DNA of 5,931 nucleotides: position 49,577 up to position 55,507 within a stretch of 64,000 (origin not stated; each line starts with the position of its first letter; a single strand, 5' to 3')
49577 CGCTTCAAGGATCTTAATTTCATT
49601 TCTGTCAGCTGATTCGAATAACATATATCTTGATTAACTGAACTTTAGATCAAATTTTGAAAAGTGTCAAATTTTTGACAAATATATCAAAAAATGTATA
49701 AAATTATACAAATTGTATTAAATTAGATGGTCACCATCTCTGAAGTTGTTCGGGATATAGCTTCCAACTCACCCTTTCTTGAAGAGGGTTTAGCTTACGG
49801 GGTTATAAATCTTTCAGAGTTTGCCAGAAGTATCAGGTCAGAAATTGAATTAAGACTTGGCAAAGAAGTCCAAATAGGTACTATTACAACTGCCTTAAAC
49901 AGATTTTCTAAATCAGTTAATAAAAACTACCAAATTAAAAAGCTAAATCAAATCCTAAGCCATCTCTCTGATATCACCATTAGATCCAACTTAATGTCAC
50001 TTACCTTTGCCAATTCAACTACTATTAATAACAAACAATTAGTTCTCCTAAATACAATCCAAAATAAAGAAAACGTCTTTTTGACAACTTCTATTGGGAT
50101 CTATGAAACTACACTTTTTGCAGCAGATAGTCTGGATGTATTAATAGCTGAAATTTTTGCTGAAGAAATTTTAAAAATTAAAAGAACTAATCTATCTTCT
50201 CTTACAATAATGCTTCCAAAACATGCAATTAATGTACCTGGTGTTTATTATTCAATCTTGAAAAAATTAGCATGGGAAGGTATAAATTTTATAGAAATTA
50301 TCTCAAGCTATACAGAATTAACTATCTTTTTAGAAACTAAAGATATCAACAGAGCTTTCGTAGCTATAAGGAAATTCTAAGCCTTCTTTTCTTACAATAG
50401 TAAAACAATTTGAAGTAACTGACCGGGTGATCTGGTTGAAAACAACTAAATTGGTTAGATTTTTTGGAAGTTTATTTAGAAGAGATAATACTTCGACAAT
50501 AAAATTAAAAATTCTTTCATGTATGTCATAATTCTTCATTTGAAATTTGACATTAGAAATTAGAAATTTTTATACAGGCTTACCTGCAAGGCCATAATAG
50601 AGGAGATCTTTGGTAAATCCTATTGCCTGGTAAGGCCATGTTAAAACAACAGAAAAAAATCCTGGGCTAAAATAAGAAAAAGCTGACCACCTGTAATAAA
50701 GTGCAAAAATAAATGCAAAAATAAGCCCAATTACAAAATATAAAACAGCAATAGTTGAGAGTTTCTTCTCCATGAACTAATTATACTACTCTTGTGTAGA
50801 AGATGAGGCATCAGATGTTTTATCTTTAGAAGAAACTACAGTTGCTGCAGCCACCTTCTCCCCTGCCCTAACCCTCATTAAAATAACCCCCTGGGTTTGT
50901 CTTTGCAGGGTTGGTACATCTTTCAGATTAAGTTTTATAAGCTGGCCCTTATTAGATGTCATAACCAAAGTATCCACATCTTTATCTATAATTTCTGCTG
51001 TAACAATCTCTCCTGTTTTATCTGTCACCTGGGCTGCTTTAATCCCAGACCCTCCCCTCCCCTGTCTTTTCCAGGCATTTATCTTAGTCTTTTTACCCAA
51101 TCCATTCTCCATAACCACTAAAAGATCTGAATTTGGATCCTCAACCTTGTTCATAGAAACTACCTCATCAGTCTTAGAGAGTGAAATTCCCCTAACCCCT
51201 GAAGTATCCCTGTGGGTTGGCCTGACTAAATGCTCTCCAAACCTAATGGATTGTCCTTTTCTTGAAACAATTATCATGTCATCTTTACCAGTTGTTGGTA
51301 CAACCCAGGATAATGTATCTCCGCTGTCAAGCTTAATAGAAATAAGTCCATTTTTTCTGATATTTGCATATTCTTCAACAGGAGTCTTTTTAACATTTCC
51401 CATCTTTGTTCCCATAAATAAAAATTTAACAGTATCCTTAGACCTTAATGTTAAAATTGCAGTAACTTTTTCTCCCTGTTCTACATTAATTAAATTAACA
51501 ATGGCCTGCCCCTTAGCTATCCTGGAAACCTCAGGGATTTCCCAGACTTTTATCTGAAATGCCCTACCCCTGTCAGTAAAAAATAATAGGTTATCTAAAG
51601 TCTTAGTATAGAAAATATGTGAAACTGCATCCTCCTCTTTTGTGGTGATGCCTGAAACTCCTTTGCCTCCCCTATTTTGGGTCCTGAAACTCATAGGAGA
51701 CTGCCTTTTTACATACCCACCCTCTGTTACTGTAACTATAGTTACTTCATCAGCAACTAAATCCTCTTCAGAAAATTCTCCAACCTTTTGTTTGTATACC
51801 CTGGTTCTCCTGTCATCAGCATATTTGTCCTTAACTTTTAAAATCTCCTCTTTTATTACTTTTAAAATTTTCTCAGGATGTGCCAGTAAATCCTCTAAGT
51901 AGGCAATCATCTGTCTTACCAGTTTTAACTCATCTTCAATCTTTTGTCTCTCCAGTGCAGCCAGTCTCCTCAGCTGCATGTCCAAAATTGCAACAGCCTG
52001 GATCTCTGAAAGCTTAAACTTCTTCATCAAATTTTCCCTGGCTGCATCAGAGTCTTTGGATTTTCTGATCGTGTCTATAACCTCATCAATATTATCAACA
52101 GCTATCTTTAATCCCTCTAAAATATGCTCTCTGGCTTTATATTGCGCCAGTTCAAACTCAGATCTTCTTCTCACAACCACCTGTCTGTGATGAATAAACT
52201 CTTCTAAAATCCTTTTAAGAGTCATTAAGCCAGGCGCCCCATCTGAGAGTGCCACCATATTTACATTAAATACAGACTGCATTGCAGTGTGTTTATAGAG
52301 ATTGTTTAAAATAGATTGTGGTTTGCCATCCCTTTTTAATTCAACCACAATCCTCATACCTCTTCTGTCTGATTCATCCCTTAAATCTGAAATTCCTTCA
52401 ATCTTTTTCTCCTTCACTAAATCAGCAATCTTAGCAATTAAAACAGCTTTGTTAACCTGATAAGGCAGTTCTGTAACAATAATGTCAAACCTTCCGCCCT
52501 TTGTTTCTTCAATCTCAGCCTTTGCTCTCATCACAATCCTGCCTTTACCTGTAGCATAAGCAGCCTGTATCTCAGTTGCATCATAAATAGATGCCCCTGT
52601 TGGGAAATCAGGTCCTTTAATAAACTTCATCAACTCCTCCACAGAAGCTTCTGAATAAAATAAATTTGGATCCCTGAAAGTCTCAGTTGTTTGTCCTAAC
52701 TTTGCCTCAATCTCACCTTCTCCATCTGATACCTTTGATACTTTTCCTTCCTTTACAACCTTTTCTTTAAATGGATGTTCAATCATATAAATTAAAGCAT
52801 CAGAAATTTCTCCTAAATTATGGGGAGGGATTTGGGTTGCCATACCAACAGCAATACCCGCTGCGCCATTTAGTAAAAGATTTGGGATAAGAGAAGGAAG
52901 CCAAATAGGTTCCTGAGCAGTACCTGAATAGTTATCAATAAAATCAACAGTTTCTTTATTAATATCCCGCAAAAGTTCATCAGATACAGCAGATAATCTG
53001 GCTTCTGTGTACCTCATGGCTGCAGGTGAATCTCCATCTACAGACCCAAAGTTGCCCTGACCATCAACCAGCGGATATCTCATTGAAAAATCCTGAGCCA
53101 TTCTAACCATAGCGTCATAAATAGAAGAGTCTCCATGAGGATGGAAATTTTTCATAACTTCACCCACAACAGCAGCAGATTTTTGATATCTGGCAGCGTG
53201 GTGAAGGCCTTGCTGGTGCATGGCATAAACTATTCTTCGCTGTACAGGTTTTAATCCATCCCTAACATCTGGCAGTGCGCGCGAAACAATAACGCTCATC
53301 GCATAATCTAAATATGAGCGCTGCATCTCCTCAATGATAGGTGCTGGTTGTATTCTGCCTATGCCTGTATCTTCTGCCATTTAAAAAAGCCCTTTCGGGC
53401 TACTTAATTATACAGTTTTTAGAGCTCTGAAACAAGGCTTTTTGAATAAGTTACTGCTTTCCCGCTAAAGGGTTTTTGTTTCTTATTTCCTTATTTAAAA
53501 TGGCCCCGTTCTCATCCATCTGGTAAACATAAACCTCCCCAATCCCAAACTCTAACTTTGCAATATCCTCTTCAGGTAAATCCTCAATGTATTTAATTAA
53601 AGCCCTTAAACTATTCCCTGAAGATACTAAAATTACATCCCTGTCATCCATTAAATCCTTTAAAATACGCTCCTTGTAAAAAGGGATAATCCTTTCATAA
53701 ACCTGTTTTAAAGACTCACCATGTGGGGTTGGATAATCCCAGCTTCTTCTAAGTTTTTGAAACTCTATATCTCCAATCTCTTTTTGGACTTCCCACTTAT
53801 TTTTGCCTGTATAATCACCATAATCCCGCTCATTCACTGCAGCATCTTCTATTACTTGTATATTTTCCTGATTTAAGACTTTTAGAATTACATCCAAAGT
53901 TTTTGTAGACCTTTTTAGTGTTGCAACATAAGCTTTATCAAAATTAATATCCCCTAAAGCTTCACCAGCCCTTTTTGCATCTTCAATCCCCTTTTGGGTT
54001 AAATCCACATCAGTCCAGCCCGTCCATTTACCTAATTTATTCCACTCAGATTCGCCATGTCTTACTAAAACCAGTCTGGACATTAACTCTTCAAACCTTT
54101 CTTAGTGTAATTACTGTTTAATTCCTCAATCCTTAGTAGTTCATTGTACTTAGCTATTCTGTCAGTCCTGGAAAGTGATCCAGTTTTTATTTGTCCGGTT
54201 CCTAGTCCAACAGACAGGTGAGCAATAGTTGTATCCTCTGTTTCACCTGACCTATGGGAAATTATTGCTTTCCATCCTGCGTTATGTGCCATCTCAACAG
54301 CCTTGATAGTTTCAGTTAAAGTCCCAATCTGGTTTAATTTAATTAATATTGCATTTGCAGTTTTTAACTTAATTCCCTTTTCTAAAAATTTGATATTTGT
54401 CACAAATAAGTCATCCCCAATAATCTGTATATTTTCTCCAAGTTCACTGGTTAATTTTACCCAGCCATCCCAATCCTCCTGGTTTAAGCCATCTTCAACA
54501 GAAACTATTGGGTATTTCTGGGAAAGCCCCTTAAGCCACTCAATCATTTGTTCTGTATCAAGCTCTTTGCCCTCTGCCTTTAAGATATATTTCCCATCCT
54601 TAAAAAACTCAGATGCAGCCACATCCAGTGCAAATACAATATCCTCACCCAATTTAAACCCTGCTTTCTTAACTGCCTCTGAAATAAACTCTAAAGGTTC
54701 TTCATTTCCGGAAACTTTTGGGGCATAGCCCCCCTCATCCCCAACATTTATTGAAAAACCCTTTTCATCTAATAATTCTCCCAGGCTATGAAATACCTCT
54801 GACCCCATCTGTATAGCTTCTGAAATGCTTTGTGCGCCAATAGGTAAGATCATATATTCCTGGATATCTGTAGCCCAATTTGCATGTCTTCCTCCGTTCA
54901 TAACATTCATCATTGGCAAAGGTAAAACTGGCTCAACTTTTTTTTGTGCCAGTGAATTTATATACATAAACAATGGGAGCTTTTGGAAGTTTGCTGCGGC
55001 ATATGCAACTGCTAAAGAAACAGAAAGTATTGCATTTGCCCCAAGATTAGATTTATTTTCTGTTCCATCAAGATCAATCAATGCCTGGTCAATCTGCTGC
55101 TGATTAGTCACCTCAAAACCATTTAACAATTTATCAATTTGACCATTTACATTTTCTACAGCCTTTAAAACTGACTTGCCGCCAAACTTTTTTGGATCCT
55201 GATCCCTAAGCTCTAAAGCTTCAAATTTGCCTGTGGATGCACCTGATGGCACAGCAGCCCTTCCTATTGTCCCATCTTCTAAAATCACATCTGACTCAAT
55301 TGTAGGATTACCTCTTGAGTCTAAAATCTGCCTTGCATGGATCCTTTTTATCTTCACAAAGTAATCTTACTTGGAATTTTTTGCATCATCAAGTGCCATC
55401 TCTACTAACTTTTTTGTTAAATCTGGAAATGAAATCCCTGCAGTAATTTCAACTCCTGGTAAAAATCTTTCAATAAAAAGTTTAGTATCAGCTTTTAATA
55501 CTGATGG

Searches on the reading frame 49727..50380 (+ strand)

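Call 47: search_protein_families(library=pfam, proteins=[window:49727-50380:+], max_evalue=0.01)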
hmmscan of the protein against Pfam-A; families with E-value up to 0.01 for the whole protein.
window:49727-50380:+ (217 aa): 2 families
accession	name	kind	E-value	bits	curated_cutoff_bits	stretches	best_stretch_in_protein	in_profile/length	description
PF13840.12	ACT_7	-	8.2e-05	22.8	27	1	155-214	5-63/65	ACT domain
PF24367.1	DUF7523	-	0.0019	18.9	27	1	5-68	3-58/158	Family of unknown function (DUF7523)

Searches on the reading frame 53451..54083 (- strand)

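Call 39: search_protein_families(library=ncbifam, proteins=[window:53451-54083:-], max_evalue=0.001)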
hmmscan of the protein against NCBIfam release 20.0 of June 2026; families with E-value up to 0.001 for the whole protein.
window:53451-54083:- (210 aa): 19 families
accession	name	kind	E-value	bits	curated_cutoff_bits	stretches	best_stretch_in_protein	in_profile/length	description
NF002339.0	PRK01295.1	equivalog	2e-57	194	316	1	3-200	4-203/206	2,3-bisphosphoglycerate-dependent phosphoglycerate mutase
TIGR01258.1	pgm_1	subfamily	1e-54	185.6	81.7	2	3-120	2-121/245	2,3-bisphosphoglycerate-dependent phosphoglycerate mutase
NF010713.0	PRK14115.1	equivalog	1.5e-53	181.7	305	2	1-120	1-122/248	2,3-diphosphoglycerate-dependent phosphoglycerate mutase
NF002217.0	PRK01112.1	equivalog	1.4e-49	168.5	320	2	72-199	98-225/228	2,3-bisphosphoglycerate-dependent phosphoglycerate mutase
NF010714.0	PRK14116.1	equivalog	3.4e-49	167.4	401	2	1-117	1-119/229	2,3-diphosphoglycerate-dependent phosphoglycerate mutase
NF010718.0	PRK14120.1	equivalog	2.6e-47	161.2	366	2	2-120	5-125/249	phosphoglyceromutase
NF010717.0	PRK14119.1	equivalog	1.2e-44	152.6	378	2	1-120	1-122/228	2,3-diphosphoglycerate-dependent phosphoglycerate mutase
NF010716.0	PRK14118.1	equivalog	6.5e-40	136.8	409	2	3-120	2-121/227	2,3-diphosphoglycerate-dependent phosphoglycerate mutase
NF010715.0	PRK14117.1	equivalog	8.6e-40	136.6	421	2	1-119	1-121/230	phosphoglycerate mutase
NF045917.1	PhserinePhPspA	equivalog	2.2e-26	92.9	350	1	1-172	1-167/211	phosphoserine phosphatase PspA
TIGR03162.1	ribazole_cobC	equivalog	3.8e-26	91.6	162.9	1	4-185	1-174/176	alpha-ribazole phosphatase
NF009993.0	PRK13462.1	equivalog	6.4e-26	91.3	226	1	2-174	6-166/203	acid phosphatase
NF011580.0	PRK15004.1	equivalog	8.6e-21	74.9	250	1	3-192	2-186/203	adenosylcobalamin/alpha-ribazole phosphatase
NF005567.0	PRK07238.1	equivalog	2.8e-18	66.4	326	1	2-194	178-365/378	bifunctional RNase H/acid phosphatase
TIGR03848.1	MSMEG_4193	subfamily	7e-17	61.5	203.85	1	4-163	2-160/204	MSMEG_4193 family putative phosphomutase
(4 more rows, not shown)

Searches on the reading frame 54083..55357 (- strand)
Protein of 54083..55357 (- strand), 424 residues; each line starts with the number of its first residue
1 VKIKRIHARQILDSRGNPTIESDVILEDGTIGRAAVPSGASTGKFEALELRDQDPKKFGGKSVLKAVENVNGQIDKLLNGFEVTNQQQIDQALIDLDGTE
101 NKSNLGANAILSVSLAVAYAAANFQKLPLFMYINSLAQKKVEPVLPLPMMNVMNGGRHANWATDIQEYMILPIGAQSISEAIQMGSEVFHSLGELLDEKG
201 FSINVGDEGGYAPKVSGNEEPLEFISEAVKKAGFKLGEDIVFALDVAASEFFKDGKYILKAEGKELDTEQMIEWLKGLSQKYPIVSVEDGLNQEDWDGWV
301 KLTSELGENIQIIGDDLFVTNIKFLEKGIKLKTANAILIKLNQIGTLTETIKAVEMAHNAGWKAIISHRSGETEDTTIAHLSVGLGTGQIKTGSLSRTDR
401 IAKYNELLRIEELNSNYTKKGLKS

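Call 39: search_protein_families(library=ncbifam, proteins=[window:54083-55357:-], max_evalue=0.001)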
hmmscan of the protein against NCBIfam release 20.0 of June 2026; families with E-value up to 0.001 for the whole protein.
window:54083-55357:- (424 aa): 3 families
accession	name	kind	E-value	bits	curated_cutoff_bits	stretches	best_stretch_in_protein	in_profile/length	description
TIGR01060.2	eno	equivalog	2.5e-193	642.5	300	1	3-412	1-408/425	phosphopyruvate hydratase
NF006223.0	PRK08350.1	equivalog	2.7e-23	82.8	624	2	52-155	39-137/341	hypothetical protein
TIGR01928.1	menC_lowGC_arch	equivalog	0.00041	19.5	200.65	1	226-366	146-280/325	o-succinylbenzoate synthase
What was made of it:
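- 54083..55357 (-): eno (enolase), starting 9 nt after the ddl stop. Together with gpmA (53451-54083) it occupies the slot where relatives have alr or go straight to gyrA. TIGR01060 scores 642.5 bits (call 39).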
